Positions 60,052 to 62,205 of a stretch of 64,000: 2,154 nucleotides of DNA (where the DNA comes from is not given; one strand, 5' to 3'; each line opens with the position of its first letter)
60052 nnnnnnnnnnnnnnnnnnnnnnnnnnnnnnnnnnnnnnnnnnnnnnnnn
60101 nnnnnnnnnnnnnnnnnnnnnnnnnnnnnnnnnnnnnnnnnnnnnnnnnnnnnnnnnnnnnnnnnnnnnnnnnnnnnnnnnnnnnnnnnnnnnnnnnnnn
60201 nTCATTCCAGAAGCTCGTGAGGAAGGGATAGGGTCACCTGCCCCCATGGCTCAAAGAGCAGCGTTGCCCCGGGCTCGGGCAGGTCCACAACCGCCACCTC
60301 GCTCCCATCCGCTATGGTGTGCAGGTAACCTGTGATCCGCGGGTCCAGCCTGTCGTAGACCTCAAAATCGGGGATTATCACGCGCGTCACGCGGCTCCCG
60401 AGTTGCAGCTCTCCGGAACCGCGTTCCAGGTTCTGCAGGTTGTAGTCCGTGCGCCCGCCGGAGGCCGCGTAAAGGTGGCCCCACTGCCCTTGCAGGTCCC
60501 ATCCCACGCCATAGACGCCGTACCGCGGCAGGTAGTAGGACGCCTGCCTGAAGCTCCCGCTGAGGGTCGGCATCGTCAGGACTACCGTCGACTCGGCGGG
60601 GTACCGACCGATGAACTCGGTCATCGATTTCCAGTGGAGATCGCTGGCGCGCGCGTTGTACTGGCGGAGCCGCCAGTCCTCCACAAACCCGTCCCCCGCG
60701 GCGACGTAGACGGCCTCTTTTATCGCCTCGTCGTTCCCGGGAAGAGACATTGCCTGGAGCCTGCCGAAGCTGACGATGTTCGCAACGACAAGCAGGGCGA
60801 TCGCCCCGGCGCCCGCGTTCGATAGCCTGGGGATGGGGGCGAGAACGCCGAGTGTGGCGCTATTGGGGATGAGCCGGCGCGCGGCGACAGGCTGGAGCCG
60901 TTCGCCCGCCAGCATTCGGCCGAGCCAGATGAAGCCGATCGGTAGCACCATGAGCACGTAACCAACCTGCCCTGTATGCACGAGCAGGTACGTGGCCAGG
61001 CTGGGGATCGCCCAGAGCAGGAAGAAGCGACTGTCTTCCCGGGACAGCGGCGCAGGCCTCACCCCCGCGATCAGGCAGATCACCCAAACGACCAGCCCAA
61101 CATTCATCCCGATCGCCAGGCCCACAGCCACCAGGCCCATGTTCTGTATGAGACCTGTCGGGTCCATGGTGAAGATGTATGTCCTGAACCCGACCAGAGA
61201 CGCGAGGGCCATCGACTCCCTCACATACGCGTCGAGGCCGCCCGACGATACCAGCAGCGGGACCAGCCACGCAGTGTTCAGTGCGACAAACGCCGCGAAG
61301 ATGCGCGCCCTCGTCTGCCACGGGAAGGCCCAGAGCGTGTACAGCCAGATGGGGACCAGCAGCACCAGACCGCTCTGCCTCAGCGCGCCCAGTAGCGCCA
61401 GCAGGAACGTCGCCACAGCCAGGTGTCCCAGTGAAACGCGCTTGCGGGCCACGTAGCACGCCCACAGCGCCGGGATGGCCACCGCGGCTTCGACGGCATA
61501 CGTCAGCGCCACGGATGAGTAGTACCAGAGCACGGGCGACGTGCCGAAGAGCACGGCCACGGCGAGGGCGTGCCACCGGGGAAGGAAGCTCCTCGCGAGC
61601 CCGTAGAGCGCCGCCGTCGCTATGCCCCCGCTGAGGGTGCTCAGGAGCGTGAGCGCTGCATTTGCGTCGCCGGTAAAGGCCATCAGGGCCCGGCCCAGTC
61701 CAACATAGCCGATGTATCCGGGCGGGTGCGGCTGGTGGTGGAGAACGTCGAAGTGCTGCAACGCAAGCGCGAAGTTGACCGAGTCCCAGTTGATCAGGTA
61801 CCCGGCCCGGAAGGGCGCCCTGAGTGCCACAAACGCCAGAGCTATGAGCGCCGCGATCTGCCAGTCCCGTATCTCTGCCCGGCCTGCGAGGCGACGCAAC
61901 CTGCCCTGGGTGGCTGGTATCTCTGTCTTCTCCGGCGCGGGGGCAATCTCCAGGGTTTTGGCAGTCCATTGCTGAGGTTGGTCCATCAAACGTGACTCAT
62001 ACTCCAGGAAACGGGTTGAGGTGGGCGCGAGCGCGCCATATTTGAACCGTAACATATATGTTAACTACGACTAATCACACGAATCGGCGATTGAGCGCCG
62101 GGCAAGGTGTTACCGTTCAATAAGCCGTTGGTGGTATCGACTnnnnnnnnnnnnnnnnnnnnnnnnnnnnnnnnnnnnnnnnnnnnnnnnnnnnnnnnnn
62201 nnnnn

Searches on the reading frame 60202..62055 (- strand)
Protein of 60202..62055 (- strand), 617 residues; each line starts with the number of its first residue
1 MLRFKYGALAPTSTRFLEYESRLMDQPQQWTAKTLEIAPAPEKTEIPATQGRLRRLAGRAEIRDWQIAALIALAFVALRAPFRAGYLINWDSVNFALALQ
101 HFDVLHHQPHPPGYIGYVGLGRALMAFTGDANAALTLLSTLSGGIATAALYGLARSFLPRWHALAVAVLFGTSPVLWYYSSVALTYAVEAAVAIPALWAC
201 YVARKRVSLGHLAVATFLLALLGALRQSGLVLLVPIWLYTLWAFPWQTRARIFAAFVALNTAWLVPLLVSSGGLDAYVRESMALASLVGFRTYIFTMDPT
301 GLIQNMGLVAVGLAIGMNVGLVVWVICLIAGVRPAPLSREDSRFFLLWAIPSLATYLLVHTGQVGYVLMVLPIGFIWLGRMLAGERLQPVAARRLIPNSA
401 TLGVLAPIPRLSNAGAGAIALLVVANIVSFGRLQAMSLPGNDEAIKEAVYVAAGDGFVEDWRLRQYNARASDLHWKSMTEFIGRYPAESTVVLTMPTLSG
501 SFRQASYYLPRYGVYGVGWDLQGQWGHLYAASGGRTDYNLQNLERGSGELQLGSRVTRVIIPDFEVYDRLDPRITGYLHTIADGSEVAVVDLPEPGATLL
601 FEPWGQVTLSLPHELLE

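Call 37: find_encoding_contigs(protein=window:60202-62055:-, flank=10000, max_places=3)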
Protein window:60202-62055:- (617 aa): 1 contig read that carries it; 1 place shown.
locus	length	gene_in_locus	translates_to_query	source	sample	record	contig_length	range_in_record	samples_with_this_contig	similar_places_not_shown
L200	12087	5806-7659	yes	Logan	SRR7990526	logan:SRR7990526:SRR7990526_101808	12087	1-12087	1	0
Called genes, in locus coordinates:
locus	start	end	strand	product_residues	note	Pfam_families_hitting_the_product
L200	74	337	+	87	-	PF19812:DUF6295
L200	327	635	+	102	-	PF04229:GrpB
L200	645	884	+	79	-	PF04229:GrpB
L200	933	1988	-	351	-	PF24316:Tli3 (faint), PF02012:BNR (faint), PF13088:BNR_2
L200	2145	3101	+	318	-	PF03631:Virul_fac_BrkB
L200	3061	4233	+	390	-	PF17820:PDZ_6 (faint), PF00089:Trypsin, PF13365:Trypsin_2, PF00595:PDZ (weak), PF13180:PDZ_2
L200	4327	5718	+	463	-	PF13810:DUF4185, PF16396:DUF5005 (weak)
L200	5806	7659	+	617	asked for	-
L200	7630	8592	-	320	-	PF06739:SBBP (faint), PF08450:SGL (faint), PF24684:Vgb_lyase (faint), PF25021:TEN_NHL (faint), PF17170:DUF5128 (faint), PF01436:NHL (weak)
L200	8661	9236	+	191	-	-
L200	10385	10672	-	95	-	-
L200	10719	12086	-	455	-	?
